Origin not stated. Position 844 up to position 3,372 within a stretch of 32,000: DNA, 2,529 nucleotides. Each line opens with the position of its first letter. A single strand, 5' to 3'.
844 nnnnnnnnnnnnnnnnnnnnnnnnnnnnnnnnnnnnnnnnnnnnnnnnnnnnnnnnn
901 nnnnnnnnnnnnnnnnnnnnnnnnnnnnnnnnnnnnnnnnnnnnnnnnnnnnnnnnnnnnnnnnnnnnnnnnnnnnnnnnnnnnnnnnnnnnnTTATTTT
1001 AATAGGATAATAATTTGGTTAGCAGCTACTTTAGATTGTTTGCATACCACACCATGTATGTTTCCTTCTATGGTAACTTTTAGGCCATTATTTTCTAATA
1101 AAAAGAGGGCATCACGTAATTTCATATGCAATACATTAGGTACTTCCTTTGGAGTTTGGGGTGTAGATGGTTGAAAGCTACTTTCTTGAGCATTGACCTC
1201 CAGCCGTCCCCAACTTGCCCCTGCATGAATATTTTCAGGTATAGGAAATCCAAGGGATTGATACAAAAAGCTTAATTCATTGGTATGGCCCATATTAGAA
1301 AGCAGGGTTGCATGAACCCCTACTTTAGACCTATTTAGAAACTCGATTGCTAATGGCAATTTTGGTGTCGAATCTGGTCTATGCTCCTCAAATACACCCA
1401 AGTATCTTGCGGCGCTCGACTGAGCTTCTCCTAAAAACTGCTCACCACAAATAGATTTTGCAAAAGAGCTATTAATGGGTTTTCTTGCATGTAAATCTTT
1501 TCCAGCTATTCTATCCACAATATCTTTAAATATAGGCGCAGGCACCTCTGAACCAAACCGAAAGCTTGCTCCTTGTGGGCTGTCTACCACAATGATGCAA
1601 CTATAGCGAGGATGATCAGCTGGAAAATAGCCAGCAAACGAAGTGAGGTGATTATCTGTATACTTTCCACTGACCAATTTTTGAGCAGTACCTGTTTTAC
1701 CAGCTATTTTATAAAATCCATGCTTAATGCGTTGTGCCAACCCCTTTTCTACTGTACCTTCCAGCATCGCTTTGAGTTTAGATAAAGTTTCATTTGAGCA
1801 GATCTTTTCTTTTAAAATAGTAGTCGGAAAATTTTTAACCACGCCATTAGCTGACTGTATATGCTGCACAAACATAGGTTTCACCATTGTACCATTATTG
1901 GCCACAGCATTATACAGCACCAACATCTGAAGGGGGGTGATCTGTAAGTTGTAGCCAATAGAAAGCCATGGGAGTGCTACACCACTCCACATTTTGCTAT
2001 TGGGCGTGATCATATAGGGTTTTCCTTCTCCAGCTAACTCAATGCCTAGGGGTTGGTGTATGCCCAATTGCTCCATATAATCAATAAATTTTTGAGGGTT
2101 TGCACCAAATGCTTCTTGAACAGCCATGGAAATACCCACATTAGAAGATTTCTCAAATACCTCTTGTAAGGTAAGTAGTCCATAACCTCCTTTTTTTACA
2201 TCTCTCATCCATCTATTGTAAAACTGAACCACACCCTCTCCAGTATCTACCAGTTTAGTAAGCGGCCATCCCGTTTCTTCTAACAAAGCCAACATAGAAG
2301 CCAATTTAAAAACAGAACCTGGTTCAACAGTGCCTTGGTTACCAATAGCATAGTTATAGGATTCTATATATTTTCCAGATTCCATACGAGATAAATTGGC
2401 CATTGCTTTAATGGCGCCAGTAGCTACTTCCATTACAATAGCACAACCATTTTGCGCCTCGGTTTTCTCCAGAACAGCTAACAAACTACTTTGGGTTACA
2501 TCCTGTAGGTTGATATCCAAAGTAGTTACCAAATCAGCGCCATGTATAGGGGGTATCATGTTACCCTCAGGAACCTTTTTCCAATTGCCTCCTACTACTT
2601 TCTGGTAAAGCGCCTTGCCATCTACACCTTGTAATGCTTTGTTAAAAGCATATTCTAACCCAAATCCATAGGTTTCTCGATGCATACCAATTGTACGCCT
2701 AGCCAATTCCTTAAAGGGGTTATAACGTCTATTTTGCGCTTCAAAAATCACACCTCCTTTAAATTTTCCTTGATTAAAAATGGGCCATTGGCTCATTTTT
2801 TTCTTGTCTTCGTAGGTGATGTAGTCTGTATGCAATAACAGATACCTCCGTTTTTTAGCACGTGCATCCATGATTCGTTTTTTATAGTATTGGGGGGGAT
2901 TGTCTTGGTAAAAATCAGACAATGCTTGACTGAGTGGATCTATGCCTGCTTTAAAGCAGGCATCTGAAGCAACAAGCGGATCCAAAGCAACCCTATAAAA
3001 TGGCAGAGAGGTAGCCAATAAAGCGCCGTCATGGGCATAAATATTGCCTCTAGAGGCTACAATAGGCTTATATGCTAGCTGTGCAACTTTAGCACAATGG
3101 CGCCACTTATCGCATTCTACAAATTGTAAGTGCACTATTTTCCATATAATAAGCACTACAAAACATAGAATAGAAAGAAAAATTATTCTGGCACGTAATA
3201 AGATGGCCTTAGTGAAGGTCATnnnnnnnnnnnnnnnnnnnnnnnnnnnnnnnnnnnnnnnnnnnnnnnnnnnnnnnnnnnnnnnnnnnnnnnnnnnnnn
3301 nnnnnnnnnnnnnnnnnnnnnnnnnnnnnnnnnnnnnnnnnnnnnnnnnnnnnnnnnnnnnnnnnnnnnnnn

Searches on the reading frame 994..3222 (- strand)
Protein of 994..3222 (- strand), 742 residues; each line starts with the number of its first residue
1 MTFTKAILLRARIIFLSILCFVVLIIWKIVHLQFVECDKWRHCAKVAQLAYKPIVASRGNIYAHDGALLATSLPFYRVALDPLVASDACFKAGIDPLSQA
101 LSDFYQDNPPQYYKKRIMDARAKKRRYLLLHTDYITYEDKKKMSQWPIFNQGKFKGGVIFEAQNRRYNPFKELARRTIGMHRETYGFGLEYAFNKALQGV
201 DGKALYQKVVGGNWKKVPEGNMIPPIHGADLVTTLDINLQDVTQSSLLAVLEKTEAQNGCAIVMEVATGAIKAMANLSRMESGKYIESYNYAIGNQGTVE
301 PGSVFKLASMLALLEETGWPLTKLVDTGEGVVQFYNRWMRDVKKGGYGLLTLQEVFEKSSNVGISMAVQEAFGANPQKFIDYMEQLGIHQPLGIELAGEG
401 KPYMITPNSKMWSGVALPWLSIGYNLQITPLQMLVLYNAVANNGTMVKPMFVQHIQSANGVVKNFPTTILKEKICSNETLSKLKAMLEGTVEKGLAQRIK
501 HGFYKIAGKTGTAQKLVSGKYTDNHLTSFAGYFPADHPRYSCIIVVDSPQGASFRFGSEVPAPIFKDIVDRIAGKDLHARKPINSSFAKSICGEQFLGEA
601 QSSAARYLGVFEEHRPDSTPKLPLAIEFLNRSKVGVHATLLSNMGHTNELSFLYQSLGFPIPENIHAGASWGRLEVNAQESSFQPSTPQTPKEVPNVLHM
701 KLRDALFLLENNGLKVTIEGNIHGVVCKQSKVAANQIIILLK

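Call 9: search_protein_families(library=pfam, proteins=[window:994-3222:-])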
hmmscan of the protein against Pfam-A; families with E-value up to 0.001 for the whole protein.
window:994-3222:- (742 aa): 3 families
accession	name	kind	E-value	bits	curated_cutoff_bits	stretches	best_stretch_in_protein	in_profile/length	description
PF00905.27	Transpeptidase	-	6.4e-54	183.6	22.1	1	259-569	1-298/299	Penicillin binding protein transpeptidase domain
PF03717.20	PBP_dimer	-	4.5e-12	47.2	24.4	1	54-180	2-122/180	Penicillin-binding Protein dimerisation domain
PF03793.24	PASTA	-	2.9e-05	24.4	23.2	1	693-735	2-49/64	PASTA domain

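Call 16: find_homologous_proteins(query=window:994-3222:-)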
Query window:994-3222:- (742 aa): 4077 proteins with E <= 0.001 among 8000 candidates; the best 120 are listed.
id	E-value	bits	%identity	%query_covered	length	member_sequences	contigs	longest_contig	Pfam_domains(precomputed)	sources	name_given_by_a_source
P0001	0.0e+0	1704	100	100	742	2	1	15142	PF03717.21,PF00905.28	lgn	-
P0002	0.0e+0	1357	81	100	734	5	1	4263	PF03717.21,PF00905.28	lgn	-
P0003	0.0e+0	1306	78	100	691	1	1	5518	PF03717.21,PF00905.28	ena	-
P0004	0.0e+0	1306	77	100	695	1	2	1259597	PF03717.21,PF00905.28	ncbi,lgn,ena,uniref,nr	ncbi:MAG: penicillin-binding transpeptidase domain-containing protein [Candidatus Cardinium sp.]|uni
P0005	0.0e+0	1286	77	100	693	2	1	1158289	PF03717.21,PF00905.28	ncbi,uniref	ncbi:penicillin-binding transpeptidase domain-containing protein [Cardinium endosymbiont of Nabis li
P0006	0.0e+0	1280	75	100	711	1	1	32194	PF03717.21,PF00905.28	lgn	-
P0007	0.0e+0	1278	79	95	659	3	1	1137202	PF03717.21,PF00905.28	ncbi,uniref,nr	ncbi:peptidoglycan D,D-transpeptidase FtsI family protein [Cardinium endosymbiont of Oedothorax gibb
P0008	0.0e+0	1275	76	100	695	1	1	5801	PF03717.21,PF00905.28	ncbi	-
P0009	0.0e+0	1268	75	100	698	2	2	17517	PF03717.21,PF00905.28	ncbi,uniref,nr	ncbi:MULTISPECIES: penicillin-binding transpeptidase domain-containing protein [Candidatus Cardinium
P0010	0.0e+0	1244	73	100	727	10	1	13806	PF03717.21,PF00905.28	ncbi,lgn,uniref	ncbi:penicillin-binding transpeptidase domain-containing protein [Candidatus Cardinium hertigii]|uni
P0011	0.0e+0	1160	69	100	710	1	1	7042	PF03717.21,PF00905.28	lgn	-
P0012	0.0e+0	1121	69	98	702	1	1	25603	PF03717.21,PF03793.25,PF00905.28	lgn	-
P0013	0.0e+0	1110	68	99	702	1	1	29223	PF03717.21,PF03793.25,PF00905.28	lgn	-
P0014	0.0e+0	1090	65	98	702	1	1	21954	PF03717.21,PF03793.25,PF00905.28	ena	-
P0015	0.0e+0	1086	66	98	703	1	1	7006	PF03717.21,PF03793.25,PF00905.28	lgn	-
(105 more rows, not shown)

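Call 19: find_encoding_contigs(protein=P0001, flank=10000, max_places=4)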
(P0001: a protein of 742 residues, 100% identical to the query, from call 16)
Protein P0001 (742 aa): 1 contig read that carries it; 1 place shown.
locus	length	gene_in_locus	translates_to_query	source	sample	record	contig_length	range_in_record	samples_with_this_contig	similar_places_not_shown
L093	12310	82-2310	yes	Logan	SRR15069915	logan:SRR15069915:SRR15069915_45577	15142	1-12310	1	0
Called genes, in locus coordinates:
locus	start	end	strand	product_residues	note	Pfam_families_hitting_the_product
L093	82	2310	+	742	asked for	PF03717:PBP_dimer, PF00905:Transpeptidase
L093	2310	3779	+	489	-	PF01225:Mur_ligase (weak), PF08245:Mur_ligase_M, PF02875:Mur_ligase_C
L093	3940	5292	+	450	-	-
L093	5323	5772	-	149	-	PF00075:RNase_H, PF13456:RVT_3 (weak)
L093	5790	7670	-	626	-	PF13205:Big_5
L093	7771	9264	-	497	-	PF28494:GlyRS_ins_1, PF00587:tRNA-synt_2b, PF03129:HGTP_anticodon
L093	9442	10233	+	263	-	PF00149:Metallophos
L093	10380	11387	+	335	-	PF00022:Actin (faint), PF06723:MreB_Mbl, PF00012:HSP70, PF14450:FtsA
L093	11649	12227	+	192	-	PF00406:ADK, PF13238:AAA_18 (weak), PF13671:AAA_33, PF13207:AAA_17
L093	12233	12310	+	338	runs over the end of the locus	PF01018:GTP1_OBG, PF16897:MMR_HSR1_Xtn (faint), PF01926:MMR_HSR1, PF02421:FeoB_N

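Call 20: find_encoding_contigs(protein=P0002, flank=10000, max_places=4)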
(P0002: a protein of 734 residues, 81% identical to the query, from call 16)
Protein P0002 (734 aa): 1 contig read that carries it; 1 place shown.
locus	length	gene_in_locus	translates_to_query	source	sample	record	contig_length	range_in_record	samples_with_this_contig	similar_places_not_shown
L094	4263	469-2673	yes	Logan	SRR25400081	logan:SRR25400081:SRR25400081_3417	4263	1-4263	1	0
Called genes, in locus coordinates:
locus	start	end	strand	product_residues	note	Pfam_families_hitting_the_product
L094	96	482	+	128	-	PF19579:FtsL_2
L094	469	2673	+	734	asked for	PF03717:PBP_dimer, PF00905:Transpeptidase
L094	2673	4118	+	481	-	PF01225:Mur_ligase, PF08245:Mur_ligase_M, PF02875:Mur_ligase_C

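Call 26: find_encoding_contigs(protein=P0004, flank=10000, max_places=2)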
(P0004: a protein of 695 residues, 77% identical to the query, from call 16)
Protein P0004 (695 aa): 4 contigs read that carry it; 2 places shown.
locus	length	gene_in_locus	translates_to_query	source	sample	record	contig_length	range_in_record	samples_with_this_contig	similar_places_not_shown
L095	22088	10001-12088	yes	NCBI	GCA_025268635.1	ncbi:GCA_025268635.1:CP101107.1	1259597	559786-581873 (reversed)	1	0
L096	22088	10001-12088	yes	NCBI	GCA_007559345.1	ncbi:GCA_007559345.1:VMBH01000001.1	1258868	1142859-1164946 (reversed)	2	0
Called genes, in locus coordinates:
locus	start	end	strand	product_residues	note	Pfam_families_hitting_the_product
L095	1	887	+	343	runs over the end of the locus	PF01565:FAD_binding_4, PF02873:MurB_C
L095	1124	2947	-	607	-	PF09820:AAA-ATPase_like, PF08011:PDDEXK_9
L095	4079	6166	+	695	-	PF17191:RecG_wedge, PF01336:tRNA_anti-codon, PF00176:SNF2-rel_dom, PF00270:DEAD, PF04851:ResIII, PF00271:Helicase_C, PF19833:RecG_dom3_C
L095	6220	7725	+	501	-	PF02074:Peptidase_M32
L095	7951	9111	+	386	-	-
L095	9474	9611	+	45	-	-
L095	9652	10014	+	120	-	PF19579:FtsL_2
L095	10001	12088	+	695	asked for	PF03717:PBP_dimer, PF00905:Transpeptidase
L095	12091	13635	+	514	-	PF01225:Mur_ligase (weak), PF08245:Mur_ligase_M, PF02875:Mur_ligase_C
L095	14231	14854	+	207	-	-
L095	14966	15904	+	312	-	-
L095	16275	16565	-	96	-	-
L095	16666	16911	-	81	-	-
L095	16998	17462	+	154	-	-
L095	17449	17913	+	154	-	PF00474:SSF (weak)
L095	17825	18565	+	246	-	-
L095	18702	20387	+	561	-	PF13328:HD_4, PF01966:HD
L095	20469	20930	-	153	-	PF00075:RNase_H, PF13456:RVT_3 (weak)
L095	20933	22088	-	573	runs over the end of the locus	PF13205:Big_5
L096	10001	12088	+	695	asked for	PF03717:PBP_dimer, PF00905:Transpeptidase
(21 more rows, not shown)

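Call 27: find_encoding_contigs(protein=P0007, flank=10000, max_places=2)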
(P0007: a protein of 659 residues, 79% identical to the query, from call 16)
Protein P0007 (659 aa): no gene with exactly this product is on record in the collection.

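Call 28: find_encoding_contigs(protein=P0005, flank=10000, max_places=2)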
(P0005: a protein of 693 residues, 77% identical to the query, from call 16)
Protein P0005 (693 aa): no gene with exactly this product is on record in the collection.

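Call 41: search_protein_families(library=pfam, proteins=[L095:7951-9111:+, L095:14231-14854:+, L095:14966-15904:+, L095:9474-9611:+], max_evalue=1)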
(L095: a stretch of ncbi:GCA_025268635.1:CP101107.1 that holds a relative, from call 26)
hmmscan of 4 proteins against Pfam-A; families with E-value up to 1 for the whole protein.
L095:7951-9111:+ (386 aa): 1 family
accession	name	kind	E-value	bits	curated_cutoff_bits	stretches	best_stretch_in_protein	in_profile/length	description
PF02089.21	Palm_thioest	-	0.041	14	26.8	0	42-171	2-114/254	Palmitoyl protein thioesterase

L095:14231-14854:+ (207 aa): 0 families

L095:14966-15904:+ (312 aa): 0 families

L095:9474-9611:+ (45 aa): 1 family
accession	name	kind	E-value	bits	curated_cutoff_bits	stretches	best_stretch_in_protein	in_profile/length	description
PF09820.16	AAA-ATPase_like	-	0.055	13.7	26.1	1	8-38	1-32/201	Predicted AAA-ATPase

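Call 51: find_encoding_contigs(protein=P0006, flank=10000, max_places=1)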
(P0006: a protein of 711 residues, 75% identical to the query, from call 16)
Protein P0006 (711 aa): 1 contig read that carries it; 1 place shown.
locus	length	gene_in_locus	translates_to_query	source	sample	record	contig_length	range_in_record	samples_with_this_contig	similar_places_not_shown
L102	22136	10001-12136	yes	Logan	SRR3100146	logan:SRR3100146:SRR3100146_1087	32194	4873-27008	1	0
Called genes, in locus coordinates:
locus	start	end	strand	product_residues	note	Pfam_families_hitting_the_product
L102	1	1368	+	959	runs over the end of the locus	PF26550:Tricorn_2nd (weak)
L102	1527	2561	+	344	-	PF01565:FAD_binding_4, PF02873:MurB_C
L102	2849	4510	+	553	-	PF13328:HD_4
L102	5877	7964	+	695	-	PF17191:RecG_wedge, PF01336:tRNA_anti-codon, PF00176:SNF2-rel_dom, PF00270:DEAD, PF04851:ResIII, PF00271:Helicase_C, PF19833:RecG_dom3_C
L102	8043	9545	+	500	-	PF02074:Peptidase_M32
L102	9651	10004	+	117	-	PF19579:FtsL_2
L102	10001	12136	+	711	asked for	PF03717:PBP_dimer, PF00905:Transpeptidase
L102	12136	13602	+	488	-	PF01225:Mur_ligase (weak), PF08245:Mur_ligase_M, PF02875:Mur_ligase_C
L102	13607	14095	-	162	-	PF00075:RNase_H, PF13456:RVT_3 (weak)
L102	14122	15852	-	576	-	PF13205:Big_5, PF13620:CarboxypepD_reg (faint)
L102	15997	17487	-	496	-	PF28494:GlyRS_ins_1, PF00587:tRNA-synt_2b, PF03129:HGTP_anticodon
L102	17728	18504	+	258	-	PF00149:Metallophos, PF12850:Metallophos_2 (faint)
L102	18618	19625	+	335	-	PF06723:MreB_Mbl, PF00022:Actin (faint), PF00012:HSP70, PF14450:FtsA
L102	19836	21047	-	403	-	PF01053:Cys_Met_Meta_PP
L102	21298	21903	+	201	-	PF03193:RsgA_GTPase (faint), PF00350:Dynamin_N (faint), PF01926:MMR_HSR1, PF02421:FeoB_N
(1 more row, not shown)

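Call 52: find_encoding_contigs(protein=P0010, flank=10000, max_places=1)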
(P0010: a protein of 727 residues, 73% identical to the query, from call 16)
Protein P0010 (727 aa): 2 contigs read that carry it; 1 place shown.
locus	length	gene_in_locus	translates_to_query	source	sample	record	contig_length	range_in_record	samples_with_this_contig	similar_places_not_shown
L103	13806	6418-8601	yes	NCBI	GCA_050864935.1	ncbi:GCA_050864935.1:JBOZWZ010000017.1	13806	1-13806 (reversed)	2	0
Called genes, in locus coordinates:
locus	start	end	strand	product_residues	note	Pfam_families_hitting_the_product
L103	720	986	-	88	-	PF02371:Transposase_20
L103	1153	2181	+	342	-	PF05598:DUF772, PF01609:DDE_Tnp_1, PF13359:DDE_Tnp_4, PF13612:DDE_Tnp_1_3 (weak), PF13751:DDE_Tnp_1_6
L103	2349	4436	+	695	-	PF17191:RecG_wedge, PF01336:tRNA_anti-codon, PF00176:SNF2-rel_dom, PF00270:DEAD, PF04851:ResIII, PF00271:Helicase_C, PF19833:RecG_dom3_C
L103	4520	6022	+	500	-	PF02074:Peptidase_M32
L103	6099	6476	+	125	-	PF19579:FtsL_2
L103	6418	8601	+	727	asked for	PF03717:PBP_dimer (weak), PF00905:Transpeptidase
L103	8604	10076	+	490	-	PF01225:Mur_ligase (weak), PF08245:Mur_ligase_M, PF02875:Mur_ligase_C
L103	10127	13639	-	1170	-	PF00474:SSF, PF13328:HD_4 (weak)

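Call 57: find_homologous_proteins(query=L103:1153-2181:+, max_evalue=1e-20)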
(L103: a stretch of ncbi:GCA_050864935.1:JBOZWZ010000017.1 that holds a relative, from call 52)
Query L103:1153-2181:+ (342 aa): 1296 proteins with E <= 1e-20 among 4038 candidates; the best 120 are listed.
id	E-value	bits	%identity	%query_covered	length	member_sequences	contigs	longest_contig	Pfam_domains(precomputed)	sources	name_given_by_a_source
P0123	1.2e-224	763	100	100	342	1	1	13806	PF01609.28,PF13751.13,PF05598.17,PF13612.13,PF13359.13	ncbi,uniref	ncbi:IS5 family transposase [Candidatus Cardinium hertigii]|uniref:IS5 family transposase n=1 Tax=Ca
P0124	2.6e-199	679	89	100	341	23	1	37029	PF01609.28,PF13751.13,PF05598.17,PF13612.13,PF13359.13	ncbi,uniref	ncbi:IS5 family transposase [Candidatus Cardinium hertigii]|uniref:IS5 family transposase n=1 Tax=Ca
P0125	1.5e-195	667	87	100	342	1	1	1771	PF01609.28,PF13751.13,PF05598.17,PF13612.13,PF13359.13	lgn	-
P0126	8.5e-191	651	85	100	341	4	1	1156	PF01609.28,PF13751.13,PF05598.17,PF13612.13,PF13359.13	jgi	-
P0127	1.0e-188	645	84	100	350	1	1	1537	PF01609.28,PF13751.13,PF05598.17,PF13612.13,PF13359.13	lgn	-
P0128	2.6e-188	643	85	100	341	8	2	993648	PF01609.28,PF13751.13,PF05598.17,PF13612.13,PF13359.13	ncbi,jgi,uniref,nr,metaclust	ncbi:IS5-like element ISCca3 family transposase [Cardinium endosymbiont of Bemisia tabaci]|uniref:IS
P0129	9.8e-185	632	82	100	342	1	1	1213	PF01609.28,PF13751.13,PF05598.17,PF13612.13,PF13359.13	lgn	-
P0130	4.5e-183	626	80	100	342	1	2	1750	PF01609.28,PF13751.13,PF05598.17,PF13612.13,PF13359.13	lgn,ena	-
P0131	1.1e-182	625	82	100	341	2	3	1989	PF01609.28,PF13751.13,PF05598.17,PF13612.13,PF13359.13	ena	-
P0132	6.4e-182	622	82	100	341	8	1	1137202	PF01609.28,PF13751.13,PF05598.17,PF13612.13,PF13359.13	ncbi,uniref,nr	ncbi:IS5 family transposase [Cardinium endosymbiont of Oedothorax gibbosus]|uniref:IS5 family transp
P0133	1.2e-180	618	81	100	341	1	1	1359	PF01609.28,PF13751.13,PF05598.17,PF13612.13,PF13359.13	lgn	-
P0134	3.0e-178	610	79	100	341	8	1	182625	PF01609.28,PF13751.13,PF05598.17,PF13612.13,PF13359.13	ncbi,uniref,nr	ncbi:IS5 family transposase [Candidatus Cardinium hertigii]|uniref:IS5 family transposase n=1 Tax=Ca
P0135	7.2e-170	583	77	100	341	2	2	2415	PF01609.28,PF13751.13,PF05598.17,PF13612.13,PF13359.13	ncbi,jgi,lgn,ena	jgi:IS5 family transposase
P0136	7.9e-164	563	74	99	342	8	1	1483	PF01609.28,PF13751.13,PF05598.17,PF13612.13,PF13359.13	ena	-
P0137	1.1e-144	500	65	100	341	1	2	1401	PF01609.28,PF13751.13,PF05598.17,PF13612.13,PF13359.13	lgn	-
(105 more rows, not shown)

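Call 67: find_encoding_contigs(protein=P0128, flank=1500, max_places=10)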
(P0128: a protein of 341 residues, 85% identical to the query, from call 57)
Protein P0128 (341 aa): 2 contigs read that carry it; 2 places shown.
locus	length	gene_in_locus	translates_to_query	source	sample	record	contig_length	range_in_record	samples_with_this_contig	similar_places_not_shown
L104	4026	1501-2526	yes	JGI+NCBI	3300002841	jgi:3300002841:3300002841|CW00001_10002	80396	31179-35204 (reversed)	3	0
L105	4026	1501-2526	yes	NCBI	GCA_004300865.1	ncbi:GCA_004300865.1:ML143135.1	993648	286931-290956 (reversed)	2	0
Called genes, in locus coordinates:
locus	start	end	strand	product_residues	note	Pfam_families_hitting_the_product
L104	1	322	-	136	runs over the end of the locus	PF05598:DUF772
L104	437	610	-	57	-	PF13683:rve_3, PF13333:rve_2 (weak)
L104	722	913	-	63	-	PF00665:rve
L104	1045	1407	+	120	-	-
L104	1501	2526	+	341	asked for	PF05598:DUF772, PF01609:DDE_Tnp_1, PF13359:DDE_Tnp_4, PF13612:DDE_Tnp_1_3, PF13751:DDE_Tnp_1_6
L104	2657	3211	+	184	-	PF01609:DDE_Tnp_1, PF13612:DDE_Tnp_1_3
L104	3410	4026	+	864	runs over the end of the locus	PF02861:Clp_N, PF00004:AAA, PF17871:AAA_lid_9, PF00158:Sigma54_activat (weak), PF07724:AAA_2, PF00004:AAA, PF07728:AAA_5, PF10431:ClpB_D2-small, +7 more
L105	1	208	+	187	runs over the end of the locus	-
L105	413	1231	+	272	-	-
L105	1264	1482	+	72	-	-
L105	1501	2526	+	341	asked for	PF05598:DUF772, PF01609:DDE_Tnp_1, PF13359:DDE_Tnp_4, PF13612:DDE_Tnp_1_3, PF13751:DDE_Tnp_1_6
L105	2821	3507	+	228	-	-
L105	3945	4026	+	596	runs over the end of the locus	PF04717:Phage_base_V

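Call 91: predict_structure(alignment_id=A2)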
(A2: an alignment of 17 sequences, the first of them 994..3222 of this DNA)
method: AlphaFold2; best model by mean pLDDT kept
length: 742 residues; sequences in the alignment: 17
mean_pLDDT: 48.7   pTM: 0.28
mean pLDDT of the five models: 48.7, 47.9, 46.3, 46.0, 42.3
residues with pLDDT >= 90: 2; 70-90: 165; 50-70: 166; < 50: 409
segments of 3 or more residues with pLDDT < 50: 1-3, 40-75, 152-251, 253-256, 258-277, 286-305, 333-344, 394-429, 431-450, 458-460, 487-638, 689-691
pLDDT, mean of each block of 10 residues (from residue 1): 56 76 75 56 36 28 37 50 71 84 86 87 71 63 64 41 32 31 28 23 25 27 27 28 45 46 35 47 51 30 45 71 74 40 57 66 71 68 59 43 33 30 41 43 36 51 58 56 49 26 23 27 25 26 28 23 27 28 26 25 27 26 25 36 75 72 71 76 68 74 82 79 78 78 77
secondary structure, 60 per line:
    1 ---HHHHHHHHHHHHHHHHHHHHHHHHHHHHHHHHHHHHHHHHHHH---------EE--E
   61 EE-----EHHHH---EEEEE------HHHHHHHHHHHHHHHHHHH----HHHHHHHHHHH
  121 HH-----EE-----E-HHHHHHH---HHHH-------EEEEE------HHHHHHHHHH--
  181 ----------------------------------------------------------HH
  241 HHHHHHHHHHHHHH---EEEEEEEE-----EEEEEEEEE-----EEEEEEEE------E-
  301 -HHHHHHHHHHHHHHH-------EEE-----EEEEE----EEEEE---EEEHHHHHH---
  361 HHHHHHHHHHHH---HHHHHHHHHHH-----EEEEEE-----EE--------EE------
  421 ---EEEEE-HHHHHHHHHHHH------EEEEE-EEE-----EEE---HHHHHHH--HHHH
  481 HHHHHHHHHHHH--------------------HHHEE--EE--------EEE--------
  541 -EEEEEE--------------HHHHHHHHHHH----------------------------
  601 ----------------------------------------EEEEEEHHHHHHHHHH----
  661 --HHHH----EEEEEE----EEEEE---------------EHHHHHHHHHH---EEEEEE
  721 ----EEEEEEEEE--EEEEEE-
elements in order (helices of 4 or more, strands of 3 or more residues): H4-46 E60-62 H69-72 E76-80 H87-105 H110-122 H137-143 H147-150 E158-162 H169-178 H239-254 E258-265 E271-279 E285-292 H302-316 E324-326 E332-336 E341-345 E349-351 H352-357 H361-372 H376-386 E392-397 E424-428 H430-441 E448-452 E454-456 E462-464 H468-474 H477-492 E530-532 E542-547 H562-572 E641-646 H647-656 H663-666 E671-676 E681-685 H702-711 E715-720 E725-733 E736-741

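Call 97: find_encoding_contigs(protein=P0012, flank=10000, max_places=1)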
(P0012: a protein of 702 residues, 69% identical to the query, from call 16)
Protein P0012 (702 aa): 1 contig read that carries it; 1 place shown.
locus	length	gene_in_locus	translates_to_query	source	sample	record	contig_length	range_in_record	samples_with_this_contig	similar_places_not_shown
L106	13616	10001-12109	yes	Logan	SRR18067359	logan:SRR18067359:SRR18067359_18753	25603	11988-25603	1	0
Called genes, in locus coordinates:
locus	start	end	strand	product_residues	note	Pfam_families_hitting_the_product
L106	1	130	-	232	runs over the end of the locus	PF00687:Ribosomal_L1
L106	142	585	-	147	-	PF03946:Ribosomal_L11_N, PF00298:Ribosomal_L11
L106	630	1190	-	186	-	PF02357:NusG, PF00467:KOW (faint)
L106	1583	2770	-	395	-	PF00009:GTP_EFTU, PF03144:GTP_EFTU_D2, PF03143:GTP_EFTU_D3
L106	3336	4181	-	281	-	-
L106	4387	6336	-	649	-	PF01807:Zn_ribbon_DnaG, PF08275:DNAG_N, PF13662:Toprim_4, PF01751:Toprim, PF13155:Toprim_2, PF13362:Toprim_3, PF28534:DUF8430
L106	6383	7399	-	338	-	PF02541:Ppx-GppA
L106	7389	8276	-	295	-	-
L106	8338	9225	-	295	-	PF17827:PrmC_N, PF06325:PrmA (weak), PF05175:MTS, PF13847:Methyltransf_31, PF13649:Methyltransf_25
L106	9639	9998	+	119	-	PF19579:FtsL_2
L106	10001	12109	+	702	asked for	PF03717:PBP_dimer, PF00905:Transpeptidase, PF03793:PASTA (weak)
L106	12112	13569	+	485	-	PF08245:Mur_ligase_M, PF02875:Mur_ligase_C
